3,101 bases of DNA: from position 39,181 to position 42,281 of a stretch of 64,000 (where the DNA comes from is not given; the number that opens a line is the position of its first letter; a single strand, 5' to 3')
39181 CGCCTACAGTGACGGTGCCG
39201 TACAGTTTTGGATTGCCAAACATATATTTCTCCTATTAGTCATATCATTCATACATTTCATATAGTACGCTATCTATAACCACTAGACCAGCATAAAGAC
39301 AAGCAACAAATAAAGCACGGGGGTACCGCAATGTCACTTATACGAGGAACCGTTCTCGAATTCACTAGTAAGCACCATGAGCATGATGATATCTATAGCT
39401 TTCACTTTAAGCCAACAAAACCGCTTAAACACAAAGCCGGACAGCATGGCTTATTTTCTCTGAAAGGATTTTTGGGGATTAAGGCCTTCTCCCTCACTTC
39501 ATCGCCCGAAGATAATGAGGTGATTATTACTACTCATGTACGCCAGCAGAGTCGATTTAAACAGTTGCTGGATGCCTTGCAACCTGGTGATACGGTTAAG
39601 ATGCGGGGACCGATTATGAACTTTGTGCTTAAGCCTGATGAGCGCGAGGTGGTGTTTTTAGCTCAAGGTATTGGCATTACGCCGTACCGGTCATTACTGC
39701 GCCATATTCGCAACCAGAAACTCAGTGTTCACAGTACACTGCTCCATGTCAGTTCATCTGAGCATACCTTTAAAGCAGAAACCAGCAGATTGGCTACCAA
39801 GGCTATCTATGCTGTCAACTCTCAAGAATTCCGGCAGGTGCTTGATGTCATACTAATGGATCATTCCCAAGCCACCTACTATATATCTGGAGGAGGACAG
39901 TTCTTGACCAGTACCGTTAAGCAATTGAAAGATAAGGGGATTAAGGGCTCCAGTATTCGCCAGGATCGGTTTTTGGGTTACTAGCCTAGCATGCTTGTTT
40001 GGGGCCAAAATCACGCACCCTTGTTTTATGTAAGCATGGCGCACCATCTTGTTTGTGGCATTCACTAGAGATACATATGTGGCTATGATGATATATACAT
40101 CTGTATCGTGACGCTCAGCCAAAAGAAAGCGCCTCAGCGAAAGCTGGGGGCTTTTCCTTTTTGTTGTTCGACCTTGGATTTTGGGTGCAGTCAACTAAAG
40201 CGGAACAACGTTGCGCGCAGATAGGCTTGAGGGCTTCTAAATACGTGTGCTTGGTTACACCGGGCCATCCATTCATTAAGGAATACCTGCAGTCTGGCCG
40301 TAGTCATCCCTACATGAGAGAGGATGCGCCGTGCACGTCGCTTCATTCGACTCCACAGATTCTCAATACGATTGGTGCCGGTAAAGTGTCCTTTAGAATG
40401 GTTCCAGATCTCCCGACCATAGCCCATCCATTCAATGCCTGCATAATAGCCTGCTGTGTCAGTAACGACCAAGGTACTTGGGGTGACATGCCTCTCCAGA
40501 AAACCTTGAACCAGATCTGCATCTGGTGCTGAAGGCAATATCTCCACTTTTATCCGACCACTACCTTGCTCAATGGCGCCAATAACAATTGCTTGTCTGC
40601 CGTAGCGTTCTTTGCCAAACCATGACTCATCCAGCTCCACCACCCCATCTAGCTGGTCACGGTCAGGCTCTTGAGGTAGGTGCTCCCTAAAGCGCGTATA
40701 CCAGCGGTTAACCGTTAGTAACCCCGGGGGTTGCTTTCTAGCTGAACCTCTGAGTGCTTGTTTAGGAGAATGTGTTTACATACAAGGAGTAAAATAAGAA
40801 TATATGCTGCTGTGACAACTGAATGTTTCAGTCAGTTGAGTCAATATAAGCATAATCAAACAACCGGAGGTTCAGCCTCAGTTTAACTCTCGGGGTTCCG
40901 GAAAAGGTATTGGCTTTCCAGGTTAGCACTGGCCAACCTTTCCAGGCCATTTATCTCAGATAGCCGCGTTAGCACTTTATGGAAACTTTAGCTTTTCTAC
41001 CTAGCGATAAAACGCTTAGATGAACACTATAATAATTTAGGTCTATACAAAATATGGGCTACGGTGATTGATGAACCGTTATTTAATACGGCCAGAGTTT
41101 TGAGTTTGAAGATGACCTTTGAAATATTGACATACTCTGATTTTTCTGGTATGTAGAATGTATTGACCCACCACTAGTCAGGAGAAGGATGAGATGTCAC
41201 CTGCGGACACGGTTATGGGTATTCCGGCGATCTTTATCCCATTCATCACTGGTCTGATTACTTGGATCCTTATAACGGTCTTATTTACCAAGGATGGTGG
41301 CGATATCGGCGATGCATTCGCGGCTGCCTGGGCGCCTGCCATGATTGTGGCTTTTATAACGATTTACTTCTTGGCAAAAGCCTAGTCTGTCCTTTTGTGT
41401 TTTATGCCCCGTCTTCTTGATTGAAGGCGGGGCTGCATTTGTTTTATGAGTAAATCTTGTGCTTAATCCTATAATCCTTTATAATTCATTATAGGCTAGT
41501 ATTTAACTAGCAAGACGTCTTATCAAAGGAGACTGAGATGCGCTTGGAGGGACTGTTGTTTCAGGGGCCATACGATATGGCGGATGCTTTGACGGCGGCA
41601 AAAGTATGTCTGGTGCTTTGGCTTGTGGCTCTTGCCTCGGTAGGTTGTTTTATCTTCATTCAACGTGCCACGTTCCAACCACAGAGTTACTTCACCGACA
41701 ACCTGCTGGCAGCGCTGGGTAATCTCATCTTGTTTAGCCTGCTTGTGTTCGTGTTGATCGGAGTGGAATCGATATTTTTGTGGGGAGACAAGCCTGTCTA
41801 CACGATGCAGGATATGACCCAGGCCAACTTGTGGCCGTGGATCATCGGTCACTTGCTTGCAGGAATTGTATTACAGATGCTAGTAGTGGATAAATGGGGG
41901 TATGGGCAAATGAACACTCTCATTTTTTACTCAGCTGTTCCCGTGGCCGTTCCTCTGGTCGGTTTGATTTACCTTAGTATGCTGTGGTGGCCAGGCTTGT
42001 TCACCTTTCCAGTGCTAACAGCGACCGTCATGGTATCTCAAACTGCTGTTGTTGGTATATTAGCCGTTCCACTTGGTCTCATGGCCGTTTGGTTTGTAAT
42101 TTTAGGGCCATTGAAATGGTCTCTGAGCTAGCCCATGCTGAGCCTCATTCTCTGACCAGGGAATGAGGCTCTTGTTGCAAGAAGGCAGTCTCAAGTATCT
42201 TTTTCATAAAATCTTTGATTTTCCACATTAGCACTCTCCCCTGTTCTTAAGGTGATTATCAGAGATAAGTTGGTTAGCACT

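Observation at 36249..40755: tRNA-Gln integration hotspot: the tRNA 3' flank is duplicated around a GC-richer ABC-transporter cassette, followed by an IS1595 transposase remnant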

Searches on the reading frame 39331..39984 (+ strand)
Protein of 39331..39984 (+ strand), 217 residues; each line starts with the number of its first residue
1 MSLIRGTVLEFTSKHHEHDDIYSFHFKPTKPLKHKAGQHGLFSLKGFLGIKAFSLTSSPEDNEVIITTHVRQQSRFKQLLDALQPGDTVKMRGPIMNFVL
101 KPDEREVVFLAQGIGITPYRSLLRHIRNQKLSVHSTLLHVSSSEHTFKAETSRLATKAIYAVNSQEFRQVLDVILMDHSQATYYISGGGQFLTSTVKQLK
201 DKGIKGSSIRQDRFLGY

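Call 7: search_protein_families(library=pfam, proteins=[window:39331-39984:+], max_evalue=0.01)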
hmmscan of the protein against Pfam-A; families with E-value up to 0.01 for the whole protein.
window:39331-39984:+ (217 aa): 3 families
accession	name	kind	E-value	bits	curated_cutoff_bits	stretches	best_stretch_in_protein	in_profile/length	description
PF00970.30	FAD_binding_6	-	1.3e-05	25.9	21.1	1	14-98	7-97/99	Oxidoreductase FAD-binding domain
PF02699.20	YajC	-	0.0074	16.6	28.2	0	65-108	17-60/78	Preprotein translocase subunit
PF00175.26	NAD_binding_1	-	0.0085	17.2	22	0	109-157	1-52/109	Oxidoreductase NAD-binding domain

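Call 70: search_protein_families(library=ncbifam, proteins=[window:39331-39984:+], max_evalue=0.001)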
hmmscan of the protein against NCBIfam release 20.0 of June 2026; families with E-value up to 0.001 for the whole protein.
window:39331-39984:+ (217 aa): 21 families
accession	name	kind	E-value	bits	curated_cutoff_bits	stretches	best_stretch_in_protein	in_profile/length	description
NF009805.0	PRK13289.1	equivalog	1.2e-18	67.3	432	1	12-214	160-392/399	NO-inducible flavohemoprotein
NF004317.0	PRK05713.1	equivalog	3.9e-13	49.3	338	1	15-215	100-309/312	iron-sulfur-binding ferredoxin reductase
NF040810.1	BenC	equivalog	1.2e-11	44.4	430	1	23-145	121-246/333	benzoate 1,2-dioxygenase electron transfer component BenC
NF006220.0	PRK08345.1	subfamily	8.6e-11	41.6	395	1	21-130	27-139/294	cytochrome-c3 hydrogenase subunit gamma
NF005963.0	PRK08051.1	equivalog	1.8e-08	33.9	230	1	17-138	14-137/233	NAD(P)H-flavin reductase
TIGR01941.1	nqrF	equivalog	2e-08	33.6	295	1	79-130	245-297/405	NADH:ubiquinone reductase (Na(+)-transporting) subunit F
NF045803.1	MethMoxFADbindMmoC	equivalog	4e-08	32.4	500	1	32-147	138-257/343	aromatic/alkene monooxygenase hydroxylase FAD-binding subunit MmoC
NF040830.1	sulfhyd_ShyC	equivalog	7.3e-08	31.9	600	1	31-125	36-129/288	NAD(P)-dependent hydrogenase/sulfhydrogenase 2 subunit gamma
NF000796.0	PRK00054.1-1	equivalog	2.9e-07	30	224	1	12-157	9-142/254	dihydroorotate dehydrogenase electron transfer subunit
NF052252.1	flav_redu_LuxG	exception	9.1e-07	28.3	340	1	18-134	12-132/232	flavin mononucleotide reductase LuxG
NF058606.1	GlBtMonoRdsGbcB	equivalog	1.1e-06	27.9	500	1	16-143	23-157/362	glycine betaine monooxygenase reductase subunit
TIGR02160.1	PA_CoA_Oxy5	hypoth_equivalog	2.4e-06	26.6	420.8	1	50-138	51-143/352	1,2-phenylacetyl-CoA epoxidase subunit PaaE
NF007964.0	PRK10684.1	equivalog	2.7e-06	26.6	383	1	14-152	17-161/333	NADH oxidoreductase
NF000798.0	PRK00054.1-3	equivalog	5.3e-06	26.3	219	1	18-148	17-145/244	dihydroorotate dehydrogenase electron transfer subunit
NF040835.1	sulfhyd_HydG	equivalog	5.3e-06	25.9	650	1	16-126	29-142/292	NADPH-dependent hydrogenase/sulfhydrogenase 1 subunit gamma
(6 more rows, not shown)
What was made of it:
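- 39331..39984 (+): Divergent FNR-like flavin reductase, 217 aa (weak FAD_binding_6 and NAD_binding_1 matches). calls 7, 70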

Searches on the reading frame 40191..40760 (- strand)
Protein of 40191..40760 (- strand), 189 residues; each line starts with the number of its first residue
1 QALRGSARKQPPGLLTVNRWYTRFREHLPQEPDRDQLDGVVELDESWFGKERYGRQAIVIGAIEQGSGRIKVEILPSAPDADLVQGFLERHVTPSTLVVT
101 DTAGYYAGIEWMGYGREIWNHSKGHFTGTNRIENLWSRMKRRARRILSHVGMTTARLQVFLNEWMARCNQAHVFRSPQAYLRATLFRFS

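Call 7: search_protein_families(library=pfam, proteins=[window:40191-40760:-], max_evalue=0.01)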
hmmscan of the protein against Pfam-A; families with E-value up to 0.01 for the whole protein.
window:40191-40760:- (189 aa): 1 family
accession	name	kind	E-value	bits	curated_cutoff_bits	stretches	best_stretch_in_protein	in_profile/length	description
PF12762.13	DDE_Tnp_IS1595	-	5.7e-15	56.1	27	1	36-165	1-149/153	ISXO2-like transposase domain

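Call 47: find_related_loci(query=window:40194-40760:-, collection=metagenome_contigs, flank=2500)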
Query window:40194-40760:- (189 aa) in metagenome_contigs; peptide patterns used: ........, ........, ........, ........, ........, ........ (x = any residue, [..] = any of these).
276 stretches matched a pattern; 2 encode a relative of the query (tblastn E <= 1e-3); 2 distinct loci.
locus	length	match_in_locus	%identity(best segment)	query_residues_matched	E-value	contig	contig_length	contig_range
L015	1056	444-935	34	16-185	9e-25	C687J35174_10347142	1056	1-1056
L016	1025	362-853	33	16-185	7e-23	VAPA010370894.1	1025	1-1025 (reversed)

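Call 70: search_protein_families(library=ncbifam, proteins=[window:40194-40760:-], max_evalue=0.001)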
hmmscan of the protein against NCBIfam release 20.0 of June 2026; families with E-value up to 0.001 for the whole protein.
window:40194-40760:- (189 aa): 1 family
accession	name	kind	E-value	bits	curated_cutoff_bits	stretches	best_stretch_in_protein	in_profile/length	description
NF033547.1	transpos_IS1595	equivalog_domain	3.6e-21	76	75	1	16-169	39-213/215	IS1595 family transposase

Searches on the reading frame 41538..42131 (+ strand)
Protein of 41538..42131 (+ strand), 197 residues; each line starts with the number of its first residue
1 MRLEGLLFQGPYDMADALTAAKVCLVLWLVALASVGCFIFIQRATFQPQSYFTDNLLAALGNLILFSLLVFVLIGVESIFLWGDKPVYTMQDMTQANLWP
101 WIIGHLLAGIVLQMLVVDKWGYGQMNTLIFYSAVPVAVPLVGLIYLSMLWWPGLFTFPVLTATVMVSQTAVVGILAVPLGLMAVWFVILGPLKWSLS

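Call 7: search_protein_families(library=pfam, proteins=[window:41538-42131:+], max_evalue=0.01)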
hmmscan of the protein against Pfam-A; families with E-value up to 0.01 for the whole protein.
window:41538-42131:+ (197 aa): 0 families

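Call 17: find_encoding_contigs(protein=window:41538-42131:+, flank=10000, max_places=10)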
Protein window:41538-42131:+ (197 aa): 2 contigs read that carry it; 2 places shown.
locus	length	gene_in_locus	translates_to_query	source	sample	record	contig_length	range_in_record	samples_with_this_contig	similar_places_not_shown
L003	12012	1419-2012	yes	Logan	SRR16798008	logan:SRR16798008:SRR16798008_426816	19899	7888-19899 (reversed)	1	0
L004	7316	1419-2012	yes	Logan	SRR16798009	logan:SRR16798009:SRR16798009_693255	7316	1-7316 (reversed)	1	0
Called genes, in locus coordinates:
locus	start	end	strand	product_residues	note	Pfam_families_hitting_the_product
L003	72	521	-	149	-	PF12762:DDE_Tnp_IS1595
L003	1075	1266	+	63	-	-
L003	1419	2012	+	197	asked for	-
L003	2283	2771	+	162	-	-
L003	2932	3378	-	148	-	PF13560:HTH_31 (weak), PF01381:HTH_3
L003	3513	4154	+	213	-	PF01966:HD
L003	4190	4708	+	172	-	PF00293:NUDIX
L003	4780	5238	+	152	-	PF00293:NUDIX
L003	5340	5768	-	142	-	-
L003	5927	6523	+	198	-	PF00293:NUDIX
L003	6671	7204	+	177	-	PF00293:NUDIX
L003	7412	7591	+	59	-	-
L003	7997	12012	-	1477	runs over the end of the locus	-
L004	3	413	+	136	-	?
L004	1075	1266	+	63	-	-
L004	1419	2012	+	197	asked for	-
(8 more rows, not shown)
